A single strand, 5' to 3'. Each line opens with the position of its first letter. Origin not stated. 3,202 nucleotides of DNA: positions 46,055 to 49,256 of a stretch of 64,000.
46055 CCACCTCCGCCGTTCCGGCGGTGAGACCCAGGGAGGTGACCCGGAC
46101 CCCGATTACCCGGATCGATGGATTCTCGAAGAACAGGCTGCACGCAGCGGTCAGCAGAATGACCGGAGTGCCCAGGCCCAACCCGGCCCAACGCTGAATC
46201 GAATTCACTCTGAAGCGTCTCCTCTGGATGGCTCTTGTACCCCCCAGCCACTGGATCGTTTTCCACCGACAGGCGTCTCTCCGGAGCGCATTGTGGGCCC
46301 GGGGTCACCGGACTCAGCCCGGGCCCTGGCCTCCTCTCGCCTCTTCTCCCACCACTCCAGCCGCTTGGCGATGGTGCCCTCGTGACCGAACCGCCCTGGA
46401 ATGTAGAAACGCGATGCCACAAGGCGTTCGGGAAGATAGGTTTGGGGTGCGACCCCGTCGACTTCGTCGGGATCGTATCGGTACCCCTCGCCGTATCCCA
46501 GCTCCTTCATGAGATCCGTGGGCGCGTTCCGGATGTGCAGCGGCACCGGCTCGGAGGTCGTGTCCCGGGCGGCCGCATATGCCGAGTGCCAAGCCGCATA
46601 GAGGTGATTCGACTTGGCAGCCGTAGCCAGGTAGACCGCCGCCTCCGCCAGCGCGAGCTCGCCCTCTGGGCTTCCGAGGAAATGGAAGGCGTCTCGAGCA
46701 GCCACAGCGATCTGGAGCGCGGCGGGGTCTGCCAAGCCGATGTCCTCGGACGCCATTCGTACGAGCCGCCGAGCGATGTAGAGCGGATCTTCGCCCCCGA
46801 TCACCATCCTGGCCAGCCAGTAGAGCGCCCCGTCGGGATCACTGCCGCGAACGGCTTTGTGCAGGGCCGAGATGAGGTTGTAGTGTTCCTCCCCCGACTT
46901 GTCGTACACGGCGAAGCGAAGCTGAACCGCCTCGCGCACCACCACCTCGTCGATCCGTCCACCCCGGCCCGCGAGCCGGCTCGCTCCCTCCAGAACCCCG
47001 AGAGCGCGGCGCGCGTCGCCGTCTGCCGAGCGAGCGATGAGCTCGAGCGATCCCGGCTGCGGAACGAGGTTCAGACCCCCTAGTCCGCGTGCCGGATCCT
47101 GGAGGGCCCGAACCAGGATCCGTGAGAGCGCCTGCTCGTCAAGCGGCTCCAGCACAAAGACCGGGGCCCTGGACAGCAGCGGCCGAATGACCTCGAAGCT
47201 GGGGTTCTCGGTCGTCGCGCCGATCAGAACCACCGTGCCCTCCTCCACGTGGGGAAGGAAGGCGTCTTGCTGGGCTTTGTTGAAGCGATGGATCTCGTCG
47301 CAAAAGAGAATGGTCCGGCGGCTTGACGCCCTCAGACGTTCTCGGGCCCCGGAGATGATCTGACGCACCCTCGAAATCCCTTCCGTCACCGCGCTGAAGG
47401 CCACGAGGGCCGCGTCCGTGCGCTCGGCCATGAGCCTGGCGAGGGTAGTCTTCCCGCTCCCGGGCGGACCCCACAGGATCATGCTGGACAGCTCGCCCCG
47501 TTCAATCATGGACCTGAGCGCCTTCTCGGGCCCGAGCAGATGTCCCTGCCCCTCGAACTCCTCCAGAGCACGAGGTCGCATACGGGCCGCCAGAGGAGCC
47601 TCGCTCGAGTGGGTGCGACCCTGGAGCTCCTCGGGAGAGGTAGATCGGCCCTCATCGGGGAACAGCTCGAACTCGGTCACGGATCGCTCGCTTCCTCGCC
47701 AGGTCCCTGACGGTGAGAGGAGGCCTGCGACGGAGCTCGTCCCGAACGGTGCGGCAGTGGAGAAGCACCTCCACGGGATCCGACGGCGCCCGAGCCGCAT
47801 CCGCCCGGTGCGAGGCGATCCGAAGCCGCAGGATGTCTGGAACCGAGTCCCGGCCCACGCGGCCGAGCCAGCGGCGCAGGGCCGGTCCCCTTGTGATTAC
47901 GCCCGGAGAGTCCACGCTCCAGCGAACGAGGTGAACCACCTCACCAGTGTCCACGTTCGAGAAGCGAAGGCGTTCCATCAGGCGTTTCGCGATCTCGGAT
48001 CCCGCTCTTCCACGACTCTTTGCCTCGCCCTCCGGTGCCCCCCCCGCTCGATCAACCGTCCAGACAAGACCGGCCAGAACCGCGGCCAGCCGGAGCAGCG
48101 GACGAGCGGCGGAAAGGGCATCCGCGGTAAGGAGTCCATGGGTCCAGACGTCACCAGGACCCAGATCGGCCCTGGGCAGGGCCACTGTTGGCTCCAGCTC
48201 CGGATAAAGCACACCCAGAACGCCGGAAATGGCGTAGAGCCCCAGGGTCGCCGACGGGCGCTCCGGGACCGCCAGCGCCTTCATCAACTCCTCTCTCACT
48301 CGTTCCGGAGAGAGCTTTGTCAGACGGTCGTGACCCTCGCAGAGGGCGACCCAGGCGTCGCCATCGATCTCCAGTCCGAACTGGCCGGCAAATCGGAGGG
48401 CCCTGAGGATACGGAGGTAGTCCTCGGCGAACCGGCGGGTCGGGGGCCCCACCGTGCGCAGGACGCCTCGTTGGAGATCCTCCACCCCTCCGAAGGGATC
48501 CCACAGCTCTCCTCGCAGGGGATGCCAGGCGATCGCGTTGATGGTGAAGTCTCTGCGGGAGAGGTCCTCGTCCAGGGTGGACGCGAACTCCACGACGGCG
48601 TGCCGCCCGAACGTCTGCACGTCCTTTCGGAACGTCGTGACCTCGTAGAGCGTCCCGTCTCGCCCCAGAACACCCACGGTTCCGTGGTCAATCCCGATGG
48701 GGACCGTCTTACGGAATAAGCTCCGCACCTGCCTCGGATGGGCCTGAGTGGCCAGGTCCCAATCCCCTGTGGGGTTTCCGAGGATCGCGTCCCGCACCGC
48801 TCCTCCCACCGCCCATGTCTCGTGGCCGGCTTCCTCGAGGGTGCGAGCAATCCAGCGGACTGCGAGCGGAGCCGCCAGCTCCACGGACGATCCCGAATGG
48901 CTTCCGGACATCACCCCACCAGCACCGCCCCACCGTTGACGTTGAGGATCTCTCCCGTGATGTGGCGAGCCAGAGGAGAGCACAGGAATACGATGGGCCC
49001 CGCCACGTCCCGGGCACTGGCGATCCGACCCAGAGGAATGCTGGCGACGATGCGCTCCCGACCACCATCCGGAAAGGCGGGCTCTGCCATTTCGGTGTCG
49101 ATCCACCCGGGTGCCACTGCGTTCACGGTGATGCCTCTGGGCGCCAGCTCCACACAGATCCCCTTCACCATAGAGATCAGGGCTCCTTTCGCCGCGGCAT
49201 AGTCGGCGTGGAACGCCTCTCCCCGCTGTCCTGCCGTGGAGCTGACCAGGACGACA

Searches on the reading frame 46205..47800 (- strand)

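Call 54: search_protein_families(library=pfam, proteins=[window:46205-47800:-], max_evalue=0.0001)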
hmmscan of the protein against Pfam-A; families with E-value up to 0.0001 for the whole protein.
window:46205-47800:- (531 aa): 7 families
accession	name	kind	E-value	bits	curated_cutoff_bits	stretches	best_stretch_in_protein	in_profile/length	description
PF12002.13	MgsA_C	-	3.7e-64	216.1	27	1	319-484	1-166/167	MgsA AAA+ ATPase C terminal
PF16193.11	AAA_assoc_2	-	1.8e-19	70.2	34.3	1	248-318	8-81/81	AAA C-terminal domain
PF00004.35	AAA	-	3.1e-14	54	21.2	1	107-215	1-126/131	ATPase family associated with various cellular activities (AAA)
PF05496.18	RuvB_N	-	5.6e-12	46.1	27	1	74-194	1-118/159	Holliday junction DNA helicase RuvB P-loop domain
PF13191.12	AAA_16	-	1.4e-07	32.6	32.6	0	98-131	18-51/167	AAA ATPase domain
PF07728.20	AAA_5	-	7.7e-07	29.6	22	1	107-195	2-100/139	AAA domain (dynein-related subfamily)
PF13401.12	AAA_22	-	2.9e-05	24.8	27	0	106-130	7-31/130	AAA domain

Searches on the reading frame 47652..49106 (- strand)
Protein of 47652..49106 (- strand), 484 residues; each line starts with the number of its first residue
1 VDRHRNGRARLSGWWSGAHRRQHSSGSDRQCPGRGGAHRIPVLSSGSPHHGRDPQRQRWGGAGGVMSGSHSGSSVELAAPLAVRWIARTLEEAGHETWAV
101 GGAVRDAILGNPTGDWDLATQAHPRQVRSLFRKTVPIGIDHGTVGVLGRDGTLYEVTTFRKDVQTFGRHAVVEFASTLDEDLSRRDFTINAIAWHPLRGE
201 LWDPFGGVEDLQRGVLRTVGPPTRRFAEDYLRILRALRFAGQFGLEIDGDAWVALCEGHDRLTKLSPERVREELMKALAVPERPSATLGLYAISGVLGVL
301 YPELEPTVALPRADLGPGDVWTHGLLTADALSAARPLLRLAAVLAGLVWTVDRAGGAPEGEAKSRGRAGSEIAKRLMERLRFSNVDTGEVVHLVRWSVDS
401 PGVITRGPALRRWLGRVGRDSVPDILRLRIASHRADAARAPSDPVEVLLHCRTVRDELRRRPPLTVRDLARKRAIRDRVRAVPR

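Call 54: search_protein_families(library=pfam, proteins=[window:47652-49106:-], max_evalue=0.0001)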
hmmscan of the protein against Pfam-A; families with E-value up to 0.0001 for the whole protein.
window:47652-49106:- (484 aa): 2 families
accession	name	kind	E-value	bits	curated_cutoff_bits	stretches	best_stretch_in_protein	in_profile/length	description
PF01743.26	PolyA_pol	-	4.9e-33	114.6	23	1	98-217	2-126/126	Poly A polymerase head domain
PF12627.12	PolyA_pol_RNAbd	-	3.3e-07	30.4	22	1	244-305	1-61/64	Probable RNA and SrmB- binding site of polymerase A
